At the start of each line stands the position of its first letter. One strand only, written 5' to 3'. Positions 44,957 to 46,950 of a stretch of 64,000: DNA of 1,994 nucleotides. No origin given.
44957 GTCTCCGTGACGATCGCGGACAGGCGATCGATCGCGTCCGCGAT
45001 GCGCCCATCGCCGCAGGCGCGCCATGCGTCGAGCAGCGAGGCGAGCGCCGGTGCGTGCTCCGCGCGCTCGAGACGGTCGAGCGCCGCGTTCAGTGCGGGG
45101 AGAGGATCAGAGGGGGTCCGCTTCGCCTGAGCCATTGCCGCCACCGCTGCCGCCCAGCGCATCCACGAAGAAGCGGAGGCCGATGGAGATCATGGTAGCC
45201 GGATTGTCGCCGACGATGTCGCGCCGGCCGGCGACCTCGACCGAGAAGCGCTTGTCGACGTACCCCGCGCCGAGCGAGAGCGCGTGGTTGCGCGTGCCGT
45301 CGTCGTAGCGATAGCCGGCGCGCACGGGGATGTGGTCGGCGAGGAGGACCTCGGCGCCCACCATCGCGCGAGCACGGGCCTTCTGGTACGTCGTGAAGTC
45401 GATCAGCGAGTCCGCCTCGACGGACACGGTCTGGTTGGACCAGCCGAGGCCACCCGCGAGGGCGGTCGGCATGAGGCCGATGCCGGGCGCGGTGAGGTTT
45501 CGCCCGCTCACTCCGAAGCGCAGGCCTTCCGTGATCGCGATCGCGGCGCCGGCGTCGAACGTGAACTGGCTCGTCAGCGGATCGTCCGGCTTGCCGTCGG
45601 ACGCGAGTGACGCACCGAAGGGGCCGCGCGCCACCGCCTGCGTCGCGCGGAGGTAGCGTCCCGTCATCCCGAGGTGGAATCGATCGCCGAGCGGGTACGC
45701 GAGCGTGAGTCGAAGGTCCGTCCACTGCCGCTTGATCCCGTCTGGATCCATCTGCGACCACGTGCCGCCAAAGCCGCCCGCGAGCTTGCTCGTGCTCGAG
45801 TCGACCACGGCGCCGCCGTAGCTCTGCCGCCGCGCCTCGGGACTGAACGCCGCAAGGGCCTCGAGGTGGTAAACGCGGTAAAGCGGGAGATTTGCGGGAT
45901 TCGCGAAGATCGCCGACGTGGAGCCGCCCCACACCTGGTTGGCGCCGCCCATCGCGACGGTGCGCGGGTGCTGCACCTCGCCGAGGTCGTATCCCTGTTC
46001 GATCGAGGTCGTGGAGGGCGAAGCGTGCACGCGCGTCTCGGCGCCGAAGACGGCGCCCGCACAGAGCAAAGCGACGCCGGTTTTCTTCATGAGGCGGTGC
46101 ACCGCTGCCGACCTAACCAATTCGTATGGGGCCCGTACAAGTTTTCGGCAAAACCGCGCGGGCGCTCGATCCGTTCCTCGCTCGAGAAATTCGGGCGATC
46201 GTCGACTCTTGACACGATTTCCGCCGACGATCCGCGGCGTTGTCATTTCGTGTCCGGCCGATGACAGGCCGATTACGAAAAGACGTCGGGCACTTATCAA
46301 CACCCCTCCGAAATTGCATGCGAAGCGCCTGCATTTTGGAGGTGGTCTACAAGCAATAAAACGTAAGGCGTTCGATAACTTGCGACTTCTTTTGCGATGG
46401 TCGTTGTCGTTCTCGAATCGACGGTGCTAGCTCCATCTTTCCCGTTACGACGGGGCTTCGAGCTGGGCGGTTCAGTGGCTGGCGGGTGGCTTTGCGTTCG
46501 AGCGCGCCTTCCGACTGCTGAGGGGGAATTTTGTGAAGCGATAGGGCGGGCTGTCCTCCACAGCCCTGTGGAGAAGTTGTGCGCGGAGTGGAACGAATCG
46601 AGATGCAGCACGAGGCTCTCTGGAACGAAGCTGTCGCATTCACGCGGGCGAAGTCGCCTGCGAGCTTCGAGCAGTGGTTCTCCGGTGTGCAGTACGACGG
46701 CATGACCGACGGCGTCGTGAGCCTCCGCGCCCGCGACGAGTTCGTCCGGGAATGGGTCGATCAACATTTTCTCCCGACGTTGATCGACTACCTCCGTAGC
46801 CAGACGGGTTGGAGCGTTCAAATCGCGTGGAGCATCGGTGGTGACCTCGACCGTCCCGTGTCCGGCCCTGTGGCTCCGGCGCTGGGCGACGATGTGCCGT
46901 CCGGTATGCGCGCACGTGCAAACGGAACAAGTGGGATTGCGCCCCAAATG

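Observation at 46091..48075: dnaA with a lower-GC upstream region carrying DnaA-box-like motifs, and no dnaN downstream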

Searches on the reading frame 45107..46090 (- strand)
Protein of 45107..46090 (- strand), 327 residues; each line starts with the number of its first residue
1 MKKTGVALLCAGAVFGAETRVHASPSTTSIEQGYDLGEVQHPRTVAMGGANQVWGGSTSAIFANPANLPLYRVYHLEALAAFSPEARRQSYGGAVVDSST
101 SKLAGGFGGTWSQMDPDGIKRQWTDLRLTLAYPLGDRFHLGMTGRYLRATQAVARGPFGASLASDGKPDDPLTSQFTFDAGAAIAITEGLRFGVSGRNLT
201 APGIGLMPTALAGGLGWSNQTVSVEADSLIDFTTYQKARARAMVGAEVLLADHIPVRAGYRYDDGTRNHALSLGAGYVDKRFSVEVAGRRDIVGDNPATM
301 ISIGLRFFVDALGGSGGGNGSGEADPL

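Call 7: search_protein_families(library=pfam, proteins=[window:45107-46090:-])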
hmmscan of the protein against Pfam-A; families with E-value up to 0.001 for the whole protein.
window:45107-46090:- (327 aa): 1 family
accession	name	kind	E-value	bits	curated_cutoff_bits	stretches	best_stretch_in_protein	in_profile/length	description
PF13505.12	OMP_b-brl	-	8.4e-06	26.5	28.7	1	101-277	22-173/175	Outer membrane protein beta-barrel domain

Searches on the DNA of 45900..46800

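Call 33: search_rna_families(source=window, start=45900, end=46800, threshold=evalue, max_evalue=1)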
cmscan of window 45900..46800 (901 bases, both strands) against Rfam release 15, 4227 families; matches with E-value up to 1: 0.
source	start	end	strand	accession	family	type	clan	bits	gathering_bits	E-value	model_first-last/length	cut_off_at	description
